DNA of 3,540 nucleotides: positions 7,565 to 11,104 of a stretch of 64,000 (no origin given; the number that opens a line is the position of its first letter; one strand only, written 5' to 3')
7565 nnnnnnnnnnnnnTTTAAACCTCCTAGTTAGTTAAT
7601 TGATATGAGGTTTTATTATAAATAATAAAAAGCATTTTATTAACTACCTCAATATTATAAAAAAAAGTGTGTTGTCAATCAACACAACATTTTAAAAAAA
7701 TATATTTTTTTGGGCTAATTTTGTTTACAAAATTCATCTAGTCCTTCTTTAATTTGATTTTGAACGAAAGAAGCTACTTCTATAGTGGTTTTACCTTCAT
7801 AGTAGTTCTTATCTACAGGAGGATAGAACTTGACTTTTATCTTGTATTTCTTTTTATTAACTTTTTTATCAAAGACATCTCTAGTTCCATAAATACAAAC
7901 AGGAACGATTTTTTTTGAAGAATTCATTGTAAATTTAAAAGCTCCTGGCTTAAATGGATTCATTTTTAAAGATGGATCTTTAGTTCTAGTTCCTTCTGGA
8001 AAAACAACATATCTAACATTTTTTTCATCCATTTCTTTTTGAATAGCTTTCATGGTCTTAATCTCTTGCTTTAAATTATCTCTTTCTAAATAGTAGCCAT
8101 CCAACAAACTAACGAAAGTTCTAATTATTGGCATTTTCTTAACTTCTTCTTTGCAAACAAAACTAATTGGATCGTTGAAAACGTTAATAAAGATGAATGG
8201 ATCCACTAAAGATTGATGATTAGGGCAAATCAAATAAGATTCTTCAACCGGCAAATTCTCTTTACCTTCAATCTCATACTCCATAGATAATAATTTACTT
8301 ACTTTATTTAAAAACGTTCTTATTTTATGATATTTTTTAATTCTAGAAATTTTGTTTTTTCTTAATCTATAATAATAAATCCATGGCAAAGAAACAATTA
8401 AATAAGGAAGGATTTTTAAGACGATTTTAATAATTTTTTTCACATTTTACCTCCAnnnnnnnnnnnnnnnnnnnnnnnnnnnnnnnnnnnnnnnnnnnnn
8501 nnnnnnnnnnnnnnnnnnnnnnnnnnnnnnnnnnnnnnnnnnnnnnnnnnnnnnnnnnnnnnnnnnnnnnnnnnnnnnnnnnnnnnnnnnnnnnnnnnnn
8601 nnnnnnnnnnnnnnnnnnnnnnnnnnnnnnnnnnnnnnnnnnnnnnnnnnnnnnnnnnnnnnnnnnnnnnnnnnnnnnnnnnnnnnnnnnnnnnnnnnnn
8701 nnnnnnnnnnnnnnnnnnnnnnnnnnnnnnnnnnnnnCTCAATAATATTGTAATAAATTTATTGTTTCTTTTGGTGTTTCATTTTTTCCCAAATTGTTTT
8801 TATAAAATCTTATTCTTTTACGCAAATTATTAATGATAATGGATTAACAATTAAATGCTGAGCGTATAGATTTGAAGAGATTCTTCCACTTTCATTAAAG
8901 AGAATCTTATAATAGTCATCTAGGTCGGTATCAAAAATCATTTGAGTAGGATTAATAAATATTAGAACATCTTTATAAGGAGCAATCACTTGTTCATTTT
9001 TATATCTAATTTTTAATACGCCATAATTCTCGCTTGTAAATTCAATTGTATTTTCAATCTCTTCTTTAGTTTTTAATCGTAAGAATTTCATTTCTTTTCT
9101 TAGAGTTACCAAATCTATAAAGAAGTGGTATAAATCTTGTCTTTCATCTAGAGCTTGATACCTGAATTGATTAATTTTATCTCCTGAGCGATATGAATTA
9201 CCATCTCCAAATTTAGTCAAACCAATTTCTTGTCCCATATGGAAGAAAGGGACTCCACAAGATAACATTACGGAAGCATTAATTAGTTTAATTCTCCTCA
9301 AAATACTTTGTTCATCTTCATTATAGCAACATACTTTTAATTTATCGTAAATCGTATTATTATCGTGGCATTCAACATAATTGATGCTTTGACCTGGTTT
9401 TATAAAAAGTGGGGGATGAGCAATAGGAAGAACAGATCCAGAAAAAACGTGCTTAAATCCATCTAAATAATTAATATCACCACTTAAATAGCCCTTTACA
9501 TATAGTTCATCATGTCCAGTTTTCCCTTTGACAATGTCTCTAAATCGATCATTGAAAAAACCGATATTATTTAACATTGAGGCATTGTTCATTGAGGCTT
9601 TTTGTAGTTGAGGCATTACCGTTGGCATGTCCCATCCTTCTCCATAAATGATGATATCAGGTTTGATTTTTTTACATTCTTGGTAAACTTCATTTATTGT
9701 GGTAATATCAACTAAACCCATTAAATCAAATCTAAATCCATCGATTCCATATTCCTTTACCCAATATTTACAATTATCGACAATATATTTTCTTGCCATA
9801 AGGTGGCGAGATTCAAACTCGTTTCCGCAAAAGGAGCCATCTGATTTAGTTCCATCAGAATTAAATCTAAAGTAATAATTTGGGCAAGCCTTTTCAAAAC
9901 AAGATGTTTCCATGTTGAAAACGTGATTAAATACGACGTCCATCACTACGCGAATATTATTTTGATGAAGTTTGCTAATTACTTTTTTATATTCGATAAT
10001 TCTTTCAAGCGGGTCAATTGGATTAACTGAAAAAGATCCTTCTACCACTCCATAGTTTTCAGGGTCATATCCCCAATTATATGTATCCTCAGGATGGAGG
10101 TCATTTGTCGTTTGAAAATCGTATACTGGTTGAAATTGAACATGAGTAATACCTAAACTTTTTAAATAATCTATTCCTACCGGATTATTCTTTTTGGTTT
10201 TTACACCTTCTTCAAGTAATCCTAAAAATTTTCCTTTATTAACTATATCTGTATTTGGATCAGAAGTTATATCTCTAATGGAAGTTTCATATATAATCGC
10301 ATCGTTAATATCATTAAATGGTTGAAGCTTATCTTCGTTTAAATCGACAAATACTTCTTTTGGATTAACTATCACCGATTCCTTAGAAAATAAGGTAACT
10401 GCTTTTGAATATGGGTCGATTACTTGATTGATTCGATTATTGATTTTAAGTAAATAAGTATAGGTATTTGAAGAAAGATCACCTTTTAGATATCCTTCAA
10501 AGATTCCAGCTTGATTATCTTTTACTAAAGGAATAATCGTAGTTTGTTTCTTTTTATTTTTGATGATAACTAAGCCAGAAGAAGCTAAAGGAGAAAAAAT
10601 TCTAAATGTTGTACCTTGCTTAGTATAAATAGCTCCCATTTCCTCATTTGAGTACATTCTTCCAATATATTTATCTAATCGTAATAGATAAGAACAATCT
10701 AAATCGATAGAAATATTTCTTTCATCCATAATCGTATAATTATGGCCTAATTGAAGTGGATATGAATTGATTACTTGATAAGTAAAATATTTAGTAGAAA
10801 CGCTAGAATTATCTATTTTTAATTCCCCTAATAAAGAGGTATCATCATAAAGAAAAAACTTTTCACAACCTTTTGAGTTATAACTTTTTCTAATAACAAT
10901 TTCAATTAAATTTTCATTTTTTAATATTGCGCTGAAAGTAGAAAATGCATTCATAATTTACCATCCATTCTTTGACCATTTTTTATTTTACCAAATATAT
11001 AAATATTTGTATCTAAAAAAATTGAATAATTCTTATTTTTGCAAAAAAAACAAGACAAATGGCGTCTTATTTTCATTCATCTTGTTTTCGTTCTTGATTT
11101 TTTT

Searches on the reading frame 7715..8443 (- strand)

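Call 50: search_protein_families(library=pfam, proteins=[window:7715-8443:-], max_evalue=0.000001)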
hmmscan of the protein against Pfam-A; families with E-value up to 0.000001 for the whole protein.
window:7715-8443:- (242 aa): 1 family
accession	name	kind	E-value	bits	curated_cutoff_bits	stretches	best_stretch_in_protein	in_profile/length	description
PF01553.26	Acyltransferase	-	4.3e-29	101.4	23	1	57-184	3-131/132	Acyltransferase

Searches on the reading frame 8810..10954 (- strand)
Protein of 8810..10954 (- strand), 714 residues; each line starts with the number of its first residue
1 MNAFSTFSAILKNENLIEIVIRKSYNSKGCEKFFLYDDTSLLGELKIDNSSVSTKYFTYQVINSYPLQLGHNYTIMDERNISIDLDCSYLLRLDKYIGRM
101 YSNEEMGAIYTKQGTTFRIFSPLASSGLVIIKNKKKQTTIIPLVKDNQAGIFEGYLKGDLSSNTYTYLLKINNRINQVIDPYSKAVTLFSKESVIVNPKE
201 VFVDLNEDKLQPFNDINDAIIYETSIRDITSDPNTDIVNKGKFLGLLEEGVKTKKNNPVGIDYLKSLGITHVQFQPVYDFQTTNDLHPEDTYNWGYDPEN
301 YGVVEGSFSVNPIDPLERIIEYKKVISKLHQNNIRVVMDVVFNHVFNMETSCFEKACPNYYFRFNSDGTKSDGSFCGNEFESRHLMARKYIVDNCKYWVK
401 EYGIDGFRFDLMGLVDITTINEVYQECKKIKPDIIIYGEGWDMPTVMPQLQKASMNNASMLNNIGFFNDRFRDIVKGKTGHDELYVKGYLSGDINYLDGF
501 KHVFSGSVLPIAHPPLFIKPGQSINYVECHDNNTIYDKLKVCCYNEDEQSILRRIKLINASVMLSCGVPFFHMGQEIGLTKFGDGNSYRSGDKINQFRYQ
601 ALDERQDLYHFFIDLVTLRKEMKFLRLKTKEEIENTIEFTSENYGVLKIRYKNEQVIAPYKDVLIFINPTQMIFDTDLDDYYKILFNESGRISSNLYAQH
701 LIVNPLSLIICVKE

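Call 22: search_protein_families(library=pfam, proteins=[window:8810-10954:-], max_evalue=0.00001)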
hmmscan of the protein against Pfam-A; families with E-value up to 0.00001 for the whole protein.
window:8810-10954:- (714 aa): 3 families
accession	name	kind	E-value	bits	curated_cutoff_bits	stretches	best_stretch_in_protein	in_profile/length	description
PF00128.31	Alpha-amylase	-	7.5e-18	65.4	22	1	261-356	25-102/446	Alpha amylase, catalytic domain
PF02922.24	CBM_48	-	7.7e-10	39.4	22.4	1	106-183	2-83/83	Carbohydrate-binding module 48 (Isoamylase N-terminal domain)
PF17999.7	PulA_N1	-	2.4e-08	35.1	27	1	7-89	1-82/85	Pullulanase N1-terminal domain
